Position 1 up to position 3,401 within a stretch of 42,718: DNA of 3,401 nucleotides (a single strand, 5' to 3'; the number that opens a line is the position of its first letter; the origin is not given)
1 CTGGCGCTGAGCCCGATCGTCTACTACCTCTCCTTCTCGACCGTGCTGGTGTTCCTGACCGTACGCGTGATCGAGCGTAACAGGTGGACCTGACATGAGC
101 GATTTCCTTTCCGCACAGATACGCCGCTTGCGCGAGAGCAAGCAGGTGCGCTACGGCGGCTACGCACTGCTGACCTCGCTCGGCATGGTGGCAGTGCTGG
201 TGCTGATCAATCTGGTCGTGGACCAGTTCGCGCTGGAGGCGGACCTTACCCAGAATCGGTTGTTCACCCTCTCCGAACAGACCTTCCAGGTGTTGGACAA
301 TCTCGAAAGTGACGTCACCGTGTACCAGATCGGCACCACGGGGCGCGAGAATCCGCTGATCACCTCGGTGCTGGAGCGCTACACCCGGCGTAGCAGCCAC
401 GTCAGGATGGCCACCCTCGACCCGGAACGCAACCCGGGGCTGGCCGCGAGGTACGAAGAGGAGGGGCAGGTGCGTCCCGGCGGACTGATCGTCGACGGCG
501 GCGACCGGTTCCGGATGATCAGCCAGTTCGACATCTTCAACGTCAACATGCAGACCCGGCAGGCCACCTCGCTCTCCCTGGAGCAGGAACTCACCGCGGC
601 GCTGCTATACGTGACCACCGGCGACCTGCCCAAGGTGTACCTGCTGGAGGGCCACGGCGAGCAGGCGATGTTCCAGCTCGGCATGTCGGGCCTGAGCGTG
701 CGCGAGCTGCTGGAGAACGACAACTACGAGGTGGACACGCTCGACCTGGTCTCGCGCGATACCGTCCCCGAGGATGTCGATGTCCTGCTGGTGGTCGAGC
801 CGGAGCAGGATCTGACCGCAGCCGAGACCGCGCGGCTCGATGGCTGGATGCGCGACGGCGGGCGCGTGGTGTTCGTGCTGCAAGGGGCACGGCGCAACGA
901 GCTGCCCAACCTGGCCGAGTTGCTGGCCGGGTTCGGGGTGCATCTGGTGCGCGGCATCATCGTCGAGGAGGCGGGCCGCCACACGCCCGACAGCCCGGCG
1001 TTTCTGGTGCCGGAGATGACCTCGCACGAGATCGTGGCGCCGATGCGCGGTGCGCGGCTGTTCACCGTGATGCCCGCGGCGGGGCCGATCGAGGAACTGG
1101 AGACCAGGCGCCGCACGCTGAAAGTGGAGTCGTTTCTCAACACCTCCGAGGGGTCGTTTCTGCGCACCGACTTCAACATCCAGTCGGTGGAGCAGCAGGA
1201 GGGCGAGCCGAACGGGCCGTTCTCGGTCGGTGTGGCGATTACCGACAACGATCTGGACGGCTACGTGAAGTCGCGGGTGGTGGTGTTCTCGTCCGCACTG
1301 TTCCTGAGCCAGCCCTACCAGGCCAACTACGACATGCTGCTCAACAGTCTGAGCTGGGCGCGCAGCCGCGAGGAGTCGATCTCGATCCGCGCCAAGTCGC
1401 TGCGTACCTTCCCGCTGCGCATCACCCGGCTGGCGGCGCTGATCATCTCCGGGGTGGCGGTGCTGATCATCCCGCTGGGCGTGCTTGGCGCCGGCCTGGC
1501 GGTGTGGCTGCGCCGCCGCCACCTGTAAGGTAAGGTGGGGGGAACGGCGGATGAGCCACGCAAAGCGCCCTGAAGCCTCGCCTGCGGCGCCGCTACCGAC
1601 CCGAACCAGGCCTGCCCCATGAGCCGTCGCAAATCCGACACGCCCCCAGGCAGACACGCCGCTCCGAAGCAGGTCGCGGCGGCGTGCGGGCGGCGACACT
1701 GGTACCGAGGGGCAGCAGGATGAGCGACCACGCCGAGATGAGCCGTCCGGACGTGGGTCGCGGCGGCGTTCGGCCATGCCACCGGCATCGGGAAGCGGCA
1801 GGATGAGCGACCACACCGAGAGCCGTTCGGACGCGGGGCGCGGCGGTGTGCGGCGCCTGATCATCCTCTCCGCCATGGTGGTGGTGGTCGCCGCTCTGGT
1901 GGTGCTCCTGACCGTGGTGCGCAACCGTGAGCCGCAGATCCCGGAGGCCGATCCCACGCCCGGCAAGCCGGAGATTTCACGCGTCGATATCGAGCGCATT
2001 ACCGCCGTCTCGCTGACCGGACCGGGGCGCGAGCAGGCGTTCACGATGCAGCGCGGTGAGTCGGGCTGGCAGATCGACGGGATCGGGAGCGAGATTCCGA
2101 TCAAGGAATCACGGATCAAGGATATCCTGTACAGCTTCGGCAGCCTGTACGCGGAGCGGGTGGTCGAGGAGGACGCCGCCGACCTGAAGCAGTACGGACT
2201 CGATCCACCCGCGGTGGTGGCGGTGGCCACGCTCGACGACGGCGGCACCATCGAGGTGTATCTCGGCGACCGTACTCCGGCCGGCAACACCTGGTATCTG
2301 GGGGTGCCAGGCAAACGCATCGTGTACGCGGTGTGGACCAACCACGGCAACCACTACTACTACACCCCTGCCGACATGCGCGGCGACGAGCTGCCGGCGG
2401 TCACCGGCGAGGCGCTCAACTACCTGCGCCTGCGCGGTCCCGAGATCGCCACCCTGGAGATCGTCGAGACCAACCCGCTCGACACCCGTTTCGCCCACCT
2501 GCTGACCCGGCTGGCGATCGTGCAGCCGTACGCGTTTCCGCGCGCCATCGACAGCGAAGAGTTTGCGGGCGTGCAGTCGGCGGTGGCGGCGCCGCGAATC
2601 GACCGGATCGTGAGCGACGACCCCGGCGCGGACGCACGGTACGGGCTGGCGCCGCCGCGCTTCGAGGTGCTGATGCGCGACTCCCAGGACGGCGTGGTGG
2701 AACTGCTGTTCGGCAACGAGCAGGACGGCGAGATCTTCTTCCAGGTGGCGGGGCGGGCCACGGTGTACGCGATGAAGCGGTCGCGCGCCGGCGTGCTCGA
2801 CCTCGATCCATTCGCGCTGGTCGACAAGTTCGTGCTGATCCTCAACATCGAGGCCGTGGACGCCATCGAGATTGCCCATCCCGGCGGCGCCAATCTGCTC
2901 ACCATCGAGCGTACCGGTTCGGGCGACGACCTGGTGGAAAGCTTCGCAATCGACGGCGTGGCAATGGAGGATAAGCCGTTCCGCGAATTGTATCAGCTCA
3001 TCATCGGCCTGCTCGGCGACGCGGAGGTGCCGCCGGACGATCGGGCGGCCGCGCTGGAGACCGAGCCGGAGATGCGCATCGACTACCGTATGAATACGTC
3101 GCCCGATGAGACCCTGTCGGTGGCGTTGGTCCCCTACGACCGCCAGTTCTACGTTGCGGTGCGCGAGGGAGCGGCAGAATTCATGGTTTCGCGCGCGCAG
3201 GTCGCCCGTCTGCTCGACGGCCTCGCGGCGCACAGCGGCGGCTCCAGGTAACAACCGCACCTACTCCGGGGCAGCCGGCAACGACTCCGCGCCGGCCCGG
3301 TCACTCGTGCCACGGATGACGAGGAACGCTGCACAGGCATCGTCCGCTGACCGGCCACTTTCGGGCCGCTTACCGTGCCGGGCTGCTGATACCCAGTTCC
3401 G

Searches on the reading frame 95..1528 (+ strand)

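Call 37: search_protein_families(library=pfam, proteins=[window:95-1528:+], max_evalue=0.00001)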
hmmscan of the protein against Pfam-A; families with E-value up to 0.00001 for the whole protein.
window:95-1528:+ (477 aa): 3 families
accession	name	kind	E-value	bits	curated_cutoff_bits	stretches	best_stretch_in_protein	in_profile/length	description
PF09822.16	ABC_transp_aux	-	1.3e-19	71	34.7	1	179-410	2-269/288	ABC-type uncharacterized transport system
PF23357.1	DUF7088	-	5.1e-07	30.3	27.8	1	53-131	1-85/105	Domain of unknown function (DUF7088)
PF14258.12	DUF4350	-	5.5e-07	30.5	30.4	1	202-271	12-76/181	Domain of unknown function (DUF4350)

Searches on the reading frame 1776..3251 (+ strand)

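Call 37: search_protein_families(library=pfam, proteins=[window:1776-3251:+], max_evalue=0.00001)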
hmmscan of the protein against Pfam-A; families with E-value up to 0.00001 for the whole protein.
window:1776-3251:+ (491 aa): 1 family
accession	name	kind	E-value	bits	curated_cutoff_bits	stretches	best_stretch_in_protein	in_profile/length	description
PF14238.11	DUF4340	-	1.9e-31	110.2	25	2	105-282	7-171/183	Domain of unknown function (DUF4340)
